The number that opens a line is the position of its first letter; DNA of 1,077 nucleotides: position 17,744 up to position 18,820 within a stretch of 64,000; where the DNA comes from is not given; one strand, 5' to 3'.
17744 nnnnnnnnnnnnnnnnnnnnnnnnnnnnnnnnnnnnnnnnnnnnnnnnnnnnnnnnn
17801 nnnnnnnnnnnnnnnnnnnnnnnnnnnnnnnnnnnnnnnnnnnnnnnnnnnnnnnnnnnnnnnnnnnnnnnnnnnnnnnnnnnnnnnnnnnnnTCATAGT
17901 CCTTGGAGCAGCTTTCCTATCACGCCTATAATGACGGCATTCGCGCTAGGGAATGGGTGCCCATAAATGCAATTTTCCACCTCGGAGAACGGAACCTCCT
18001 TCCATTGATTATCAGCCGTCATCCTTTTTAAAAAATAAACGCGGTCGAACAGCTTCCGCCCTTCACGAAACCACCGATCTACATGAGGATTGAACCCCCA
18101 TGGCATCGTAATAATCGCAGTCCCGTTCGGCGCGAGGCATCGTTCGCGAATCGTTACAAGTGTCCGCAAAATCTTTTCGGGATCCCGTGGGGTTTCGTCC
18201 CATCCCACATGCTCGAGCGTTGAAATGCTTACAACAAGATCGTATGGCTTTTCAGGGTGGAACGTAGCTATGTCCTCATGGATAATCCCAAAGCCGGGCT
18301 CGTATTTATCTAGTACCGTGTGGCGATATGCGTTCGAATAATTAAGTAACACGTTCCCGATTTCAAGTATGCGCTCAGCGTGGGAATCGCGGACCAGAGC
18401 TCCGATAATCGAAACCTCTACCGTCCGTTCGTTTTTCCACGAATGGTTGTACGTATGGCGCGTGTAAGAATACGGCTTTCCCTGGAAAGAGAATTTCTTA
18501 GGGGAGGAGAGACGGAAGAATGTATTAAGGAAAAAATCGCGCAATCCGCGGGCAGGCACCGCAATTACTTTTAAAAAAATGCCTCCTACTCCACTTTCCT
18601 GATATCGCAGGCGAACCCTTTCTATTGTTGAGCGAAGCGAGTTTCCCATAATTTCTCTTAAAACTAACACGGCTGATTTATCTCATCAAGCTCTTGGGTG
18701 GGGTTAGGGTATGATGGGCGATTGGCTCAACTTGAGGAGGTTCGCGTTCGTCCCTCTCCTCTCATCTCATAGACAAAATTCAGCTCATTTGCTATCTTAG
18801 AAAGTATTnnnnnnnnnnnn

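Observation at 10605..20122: Gmd plus a TylC3-type C-methyltransferase (and a B12-radical SAM enzyme at 5622-7397) predicts a C-methyl-branched 6-deoxyhexose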

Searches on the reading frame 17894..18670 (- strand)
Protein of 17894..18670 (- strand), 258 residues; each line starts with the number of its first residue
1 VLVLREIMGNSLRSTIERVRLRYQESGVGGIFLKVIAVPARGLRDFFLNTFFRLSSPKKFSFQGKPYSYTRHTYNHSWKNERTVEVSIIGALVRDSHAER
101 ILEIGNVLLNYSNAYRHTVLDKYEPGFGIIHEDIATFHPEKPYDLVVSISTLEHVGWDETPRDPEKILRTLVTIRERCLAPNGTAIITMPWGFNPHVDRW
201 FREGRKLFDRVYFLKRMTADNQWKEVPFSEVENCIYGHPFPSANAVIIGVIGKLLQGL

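Call 4: search_protein_families(library=pfam, proteins=[window:17894-18670:-])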
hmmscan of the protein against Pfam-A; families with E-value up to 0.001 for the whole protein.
window:17894-18670:- (258 aa): 1 family
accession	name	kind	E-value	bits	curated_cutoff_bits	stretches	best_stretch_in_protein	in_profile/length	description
PF13489.12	Methyltransf_23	-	9.8e-05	22.6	27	1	131-207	64-135/164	Methyltransferase domain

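Call 7: search_protein_families(library=ncbifam, proteins=[window:17894-18670:-], max_evalue=0.001)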
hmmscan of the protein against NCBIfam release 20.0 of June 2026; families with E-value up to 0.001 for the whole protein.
window:17894-18670:- (258 aa): 0 families

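Call 21: search_protein_families(library=ncbifam, proteins=[window:17894-18670:-], max_evalue=0.00001)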
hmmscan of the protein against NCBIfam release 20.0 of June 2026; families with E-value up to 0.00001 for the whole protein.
window:17894-18670:- (258 aa): 0 families

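Call 52: find_homologous_proteins(query=window:17894-18649:-, max_evalue=0.00001)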
Query window:17894-18649:- (251 aa): 997 proteins with E <= 0.00001 among 1585 candidates; the best 120 are listed.
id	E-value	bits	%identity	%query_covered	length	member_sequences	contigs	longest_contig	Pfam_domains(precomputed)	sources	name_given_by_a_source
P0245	2.6e-170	583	100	100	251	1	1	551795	-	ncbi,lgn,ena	-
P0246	7.4e-129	447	77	98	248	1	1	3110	-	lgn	-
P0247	6.4e-72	260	49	93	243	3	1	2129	-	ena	-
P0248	1.3e-64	236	43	97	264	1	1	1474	-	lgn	-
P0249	1.7e-64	236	52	85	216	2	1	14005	-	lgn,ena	-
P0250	3.1e-64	235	49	94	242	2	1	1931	PF13489.13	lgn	-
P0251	7.6e-64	234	46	86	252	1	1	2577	PF13489.13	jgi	-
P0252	4.5e-63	231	45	95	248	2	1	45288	-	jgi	jgi:SAM-dependent methyltransferase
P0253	7.8e-63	230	47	94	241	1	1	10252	-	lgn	-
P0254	1.2e-62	230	44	94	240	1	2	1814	-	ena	-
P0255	1.7e-60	223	42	97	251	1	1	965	-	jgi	-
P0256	4.8e-60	221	44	93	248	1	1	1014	-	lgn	-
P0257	7.5e-60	221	43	96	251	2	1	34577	-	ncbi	ncbi:MAG: hypothetical protein WBD28_08785 [Candidatus Zixiibacteriota bacterium]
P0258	8.2e-60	220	41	94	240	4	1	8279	-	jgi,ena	-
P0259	8.9e-60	220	42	96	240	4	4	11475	-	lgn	-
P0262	4.1e-59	218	47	82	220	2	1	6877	PF13489.13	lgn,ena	-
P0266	3.1e-58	215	43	91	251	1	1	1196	PF13489.13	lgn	-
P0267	4.6e-58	215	44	85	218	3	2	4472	PF13489.13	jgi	-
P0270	1.6e-57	213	50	80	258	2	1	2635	PF13489.13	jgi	-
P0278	8.6e-57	211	49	82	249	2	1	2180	PF13489.13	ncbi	-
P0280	9.5e-57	210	49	78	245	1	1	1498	PF13489.13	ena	-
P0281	9.9e-57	210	46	85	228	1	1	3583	PF13489.13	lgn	-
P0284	2.3e-56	209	40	97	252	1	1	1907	PF13489.13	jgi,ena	-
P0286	3.6e-56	209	46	78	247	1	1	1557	PF13489.13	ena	-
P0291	6.1e-56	208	43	96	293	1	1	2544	PF13489.13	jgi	jgi:hypothetical protein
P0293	6.5e-56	208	51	81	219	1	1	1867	PF13489.13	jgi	jgi:hypothetical protein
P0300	2.1e-55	206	45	88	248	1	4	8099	PF13489.13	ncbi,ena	-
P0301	2.5e-55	206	43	94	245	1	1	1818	PF13489.13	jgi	jgi:SAM-dependent methyltransferase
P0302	2.6e-55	206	43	96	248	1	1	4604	PF13489.13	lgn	-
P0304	3.6e-55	205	44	86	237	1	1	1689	PF13489.13,PF08242.19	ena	-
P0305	3.6e-55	205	42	96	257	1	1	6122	PF13489.13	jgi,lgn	jgi:SAM-dependent methyltransferase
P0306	3.7e-55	205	49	79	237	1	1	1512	PF13489.13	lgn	-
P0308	5.0e-55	205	51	80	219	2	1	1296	PF13489.13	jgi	jgi:SAM-dependent methyltransferase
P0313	8.3e-55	204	42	94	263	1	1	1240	PF13489.13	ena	-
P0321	1.8e-54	203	44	84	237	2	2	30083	PF13489.13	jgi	jgi:hypothetical protein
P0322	1.9e-54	203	46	79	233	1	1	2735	PF13489.13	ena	-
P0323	2.0e-54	203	49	78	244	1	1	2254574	-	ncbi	-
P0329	2.8e-54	202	46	84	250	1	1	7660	PF13489.13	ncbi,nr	ncbi:hypothetical protein D6764_00045 [Candidatus Woesearchaeota archaeon]|nr:MAG: hypothetical prot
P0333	3.8e-54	202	49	80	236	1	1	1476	PF13489.13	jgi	jgi:SAM-dependent methyltransferase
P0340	8.0e-54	201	49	76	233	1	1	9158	PF13489.13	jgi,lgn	jgi:hypothetical protein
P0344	1.2e-53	200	48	74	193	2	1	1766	PF13489.13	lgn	-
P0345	1.6e-53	200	44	85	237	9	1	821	PF13489.13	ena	-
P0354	3.0e-53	199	45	96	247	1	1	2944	PF13489.13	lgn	-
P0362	5.8e-53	198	48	78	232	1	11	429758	-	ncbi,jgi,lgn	jgi:hypothetical protein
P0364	6.6e-53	198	43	84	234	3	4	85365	PF13489.13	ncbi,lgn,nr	ncbi:MAG: hypothetical protein ABIF85_03885 [Nanoarchaeota archaeon]|nr:class I SAM-dependent methyl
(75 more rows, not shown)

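Call 55: find_encoding_contigs(protein=P0323, flank=8000, max_places=1)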
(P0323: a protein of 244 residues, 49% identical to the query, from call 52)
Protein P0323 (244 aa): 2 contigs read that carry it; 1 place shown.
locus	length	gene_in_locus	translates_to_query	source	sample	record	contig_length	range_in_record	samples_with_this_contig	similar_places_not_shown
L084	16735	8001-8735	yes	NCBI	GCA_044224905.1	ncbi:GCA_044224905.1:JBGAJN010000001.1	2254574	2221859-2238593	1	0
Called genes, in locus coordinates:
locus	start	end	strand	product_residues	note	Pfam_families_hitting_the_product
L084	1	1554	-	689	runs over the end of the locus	PF03190:Thioredox_DsbH, PF13098:Thioredoxin_2 (weak), PF13899:Thioredoxin_7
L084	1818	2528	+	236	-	PF02517:Rce1-like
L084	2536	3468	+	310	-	PF00586:AIRS, PF02769:AIRS_C (faint)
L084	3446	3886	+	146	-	PF02367:TsaE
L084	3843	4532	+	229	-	PF00814:TsaD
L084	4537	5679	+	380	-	PF01168:Ala_racemase_N, PF00842:Ala_racemase_C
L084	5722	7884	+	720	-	PF11412:DsbD_N, PF02683:DsbD_TM, PF13899:Thioredoxin_7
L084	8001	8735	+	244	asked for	-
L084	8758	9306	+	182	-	PF08241:Methyltransf_11 (faint)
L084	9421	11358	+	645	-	PF01839:FG-GAP (faint), PF12256:TcdB_toxin_midN (faint), PF13517:FG-GAP_3 (weak)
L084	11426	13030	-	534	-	-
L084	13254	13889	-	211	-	PF03938:OmpH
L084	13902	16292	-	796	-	PF07244:POTRA, PF08479:POTRA_2 (weak), PF07244:POTRA, PF01103:Omp85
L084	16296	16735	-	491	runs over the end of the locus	PF00772:DnaB, PF13481:AAA_25, PF03796:DnaB_C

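Call 56: find_encoding_contigs(protein=P0362, flank=8000, max_places=1)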
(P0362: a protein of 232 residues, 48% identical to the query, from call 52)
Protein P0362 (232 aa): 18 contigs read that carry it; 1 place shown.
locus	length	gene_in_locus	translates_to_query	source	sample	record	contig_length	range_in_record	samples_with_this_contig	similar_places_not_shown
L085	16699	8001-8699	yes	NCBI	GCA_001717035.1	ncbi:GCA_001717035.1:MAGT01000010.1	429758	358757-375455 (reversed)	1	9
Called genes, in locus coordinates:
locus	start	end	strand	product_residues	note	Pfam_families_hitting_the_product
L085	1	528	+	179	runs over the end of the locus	-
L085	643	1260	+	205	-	PF00227:Proteasome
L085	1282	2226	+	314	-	PF04055:Radical_SAM, PF08608:Wyosine_form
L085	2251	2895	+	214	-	PF01997:Translin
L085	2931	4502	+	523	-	PF01409:tRNA-synt_2d, PF18006:SepRS_C (weak)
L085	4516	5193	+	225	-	PF01982:CTP-dep_RFKase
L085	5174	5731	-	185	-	PF01467:CTP_transf_like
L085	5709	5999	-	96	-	PF04010:DUF357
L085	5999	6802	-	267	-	PF00590:TP_methylase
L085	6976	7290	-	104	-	PF02452:PemK_toxin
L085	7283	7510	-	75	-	PF24434:DUF7557 (weak)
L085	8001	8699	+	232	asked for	-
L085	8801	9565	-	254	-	PF02673:BacA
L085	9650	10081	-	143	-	PF00582:Usp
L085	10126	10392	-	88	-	-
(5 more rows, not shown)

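Call 57: find_encoding_contigs(protein=P0252, flank=8000, max_places=1)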
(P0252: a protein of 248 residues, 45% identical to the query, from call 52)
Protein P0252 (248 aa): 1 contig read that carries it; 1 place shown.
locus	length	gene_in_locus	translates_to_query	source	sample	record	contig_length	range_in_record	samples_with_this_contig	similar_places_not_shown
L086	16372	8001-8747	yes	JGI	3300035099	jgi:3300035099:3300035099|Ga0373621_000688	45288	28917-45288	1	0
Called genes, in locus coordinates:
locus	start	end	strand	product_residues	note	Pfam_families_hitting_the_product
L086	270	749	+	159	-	PF00359:PTS_EIIA_2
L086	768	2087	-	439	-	PF10459:Peptidase_S46 (faint), PF00089:Trypsin, PF13365:Trypsin_2, PF13180:PDZ_2, PF17820:PDZ_6 (weak), PF00595:PDZ, PF13180:PDZ_2, PF17820:PDZ_6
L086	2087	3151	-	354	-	PF00089:Trypsin (weak), PF13365:Trypsin_2, PF00595:PDZ, PF13180:PDZ_2, PF17820:PDZ_6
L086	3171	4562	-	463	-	PF13365:Trypsin_2, PF00595:PDZ, PF13180:PDZ_2, PF14685:PDZ_Tricorn (faint), PF17820:PDZ_6, PF00595:PDZ, PF13180:PDZ_2, PF17820:PDZ_6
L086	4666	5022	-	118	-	-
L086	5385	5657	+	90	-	PF00216:Bac_DNA_binding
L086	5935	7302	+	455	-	PF11638:DnaA_N, PF00308:Bac_DnaA, PF08299:Bac_DnaA_C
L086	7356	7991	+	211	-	-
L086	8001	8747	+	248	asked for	-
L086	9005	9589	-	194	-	-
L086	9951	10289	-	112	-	PF13560:HTH_31, PF01381:HTH_3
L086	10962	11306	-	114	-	-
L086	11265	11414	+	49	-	-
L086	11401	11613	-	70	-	-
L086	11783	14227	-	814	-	PF23914:TPR_CcmH_CycH (faint), PF00515:TPR_1 (faint), PF13424:TPR_12 (weak), PF13428:TPR_14 (weak), PF13414:TPR_11 (weak), PF13432:TPR_16, PF14559:TPR_19 (weak), PF07719:TPR_2 (weak), +4 more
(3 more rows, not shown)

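Call 58: predict_structure(alignment_id=A2)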
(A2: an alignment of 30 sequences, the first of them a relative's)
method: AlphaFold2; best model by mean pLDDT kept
length: 251 residues; sequences in the alignment: 30
mean_pLDDT: 92.9   pTM: 0.85
mean pLDDT of the five models: 92.9, 91.8, 91.2, 90.2, 89.6
residues with pLDDT >= 90: 207; 70-90: 38; 50-70: 6; < 50: 0
segments of 3 or more residues with pLDDT < 50: none
pLDDT, mean of each block of 10 residues (from residue 1): 71 74 74 88 92 97 95 97 96 97 90 96 97 98 97 95 98 98 97 95 98 97 98 98 92 78
secondary structure, 60 per line:
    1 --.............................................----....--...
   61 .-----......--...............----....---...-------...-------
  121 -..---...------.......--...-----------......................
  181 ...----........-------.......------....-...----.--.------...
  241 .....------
elements in order: H3-47 E52-55 E58-61 H67-72 H75-89 E94-97 E111-113 E136-142 H159-171 E172-183 H188-195 E203-209 E216-219 E238-245

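Call 60: fold_search(model_id=the predicted structure, library=pdb)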
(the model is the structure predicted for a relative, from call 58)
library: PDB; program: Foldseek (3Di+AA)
matches with E <= 10: 1402; with E <= 0.001: 421
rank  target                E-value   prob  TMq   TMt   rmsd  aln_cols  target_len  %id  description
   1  3ofk_A                9.7e-07  1.00  0.41  0.49   5.2       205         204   15  Crystal structure of N-methyltransferase NodS from Bradyrhizobium japonicum WM9 in complex with S-adenosyl-l-homocyste (released 2010-10-27)
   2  3ofk_B                1.3e-06  1.00  0.42  0.52   5.2       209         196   14  Crystal structure of N-methyltransferase NodS from Bradyrhizobium japonicum WM9 in complex with S-adenosyl-l-homocyste (released 2010-10-27)
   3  5je3_B                2.2e-06  1.00  0.39  0.43   8.3       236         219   11  Crystal structure of Burkholderia glumae ToxA Y7A mutant with bound S-adenosylhomocysteine (SAH) (released 2016-05-04)
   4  8x8j_A                2.2e-06  1.00  0.34  0.35  10.9       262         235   13  The structure of AbBioc in complex with inhibitor sinefungin (released 2024-11-13)
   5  3ofk_C                2.4e-06  1.00  0.41  0.49   5.3       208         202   16  Crystal structure of N-methyltransferase NodS from Bradyrhizobium japonicum WM9 in complex with S-adenosyl-l-homocyste (released 2010-10-27)
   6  3ofk_D                2.4e-06  1.00  0.38  0.51   6.1       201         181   14  Crystal structure of N-methyltransferase NodS from Bradyrhizobium japonicum WM9 in complex with S-adenosyl-l-homocyste (released 2010-10-27)
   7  5jdz_A                3.0e-06  1.00  0.40  0.42   7.6       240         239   10  Crystal structure of Burkholderia glumae ToxA with bound S-adenosylhomocysteine (SAH) (released 2016-05-04)
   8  3ofj                  3.2e-06  1.00  0.37  0.49   6.4       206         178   13  Crystal structure of N-methyltransferase NodS from Bradyrhizobium japonicum WM9 (released 2010-10-27)
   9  7pd7_D                3.7e-06  1.00  0.42  0.42   5.3       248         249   14  Crocagin methyl transferase CgnL (released 2022-08-17)
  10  3cgg_A                3.7e-06  1.00  0.41  0.52   6.9       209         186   17  Crystal structure of TehB-like SAM-dependent methyltransferase (NP_600671.1) from Corynebacterium glutamicum ATCC 1303 (released 2008-03-18)
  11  5jdz_B                3.9e-06  1.00  0.39  0.43   8.3       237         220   11  Crystal structure of Burkholderia glumae ToxA with bound S-adenosylhomocysteine (SAH) (released 2016-05-04)
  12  3ou7_B                5.4e-06  1.00  0.35  0.40  11.0       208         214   14  DhpI-SAM-HEP complex (released 2010-10-27)
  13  3ou7_C                5.7e-06  1.00  0.31  0.36  11.2       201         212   14  DhpI-SAM-HEP complex (released 2010-10-27)
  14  2xvm_A                6.1e-06  1.00  0.36  0.45   6.6       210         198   16  Crystal structure of the tellurite detoxification protein TehB from E. coli in complex with SAH (released 2011-02-16)
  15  3jwh_B                6.9e-06  1.00  0.40  0.50   6.3       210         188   11  Crystal structure analysis of the methyltransferase domain of bacterial-AvHen1-C (released 2009-10-20)
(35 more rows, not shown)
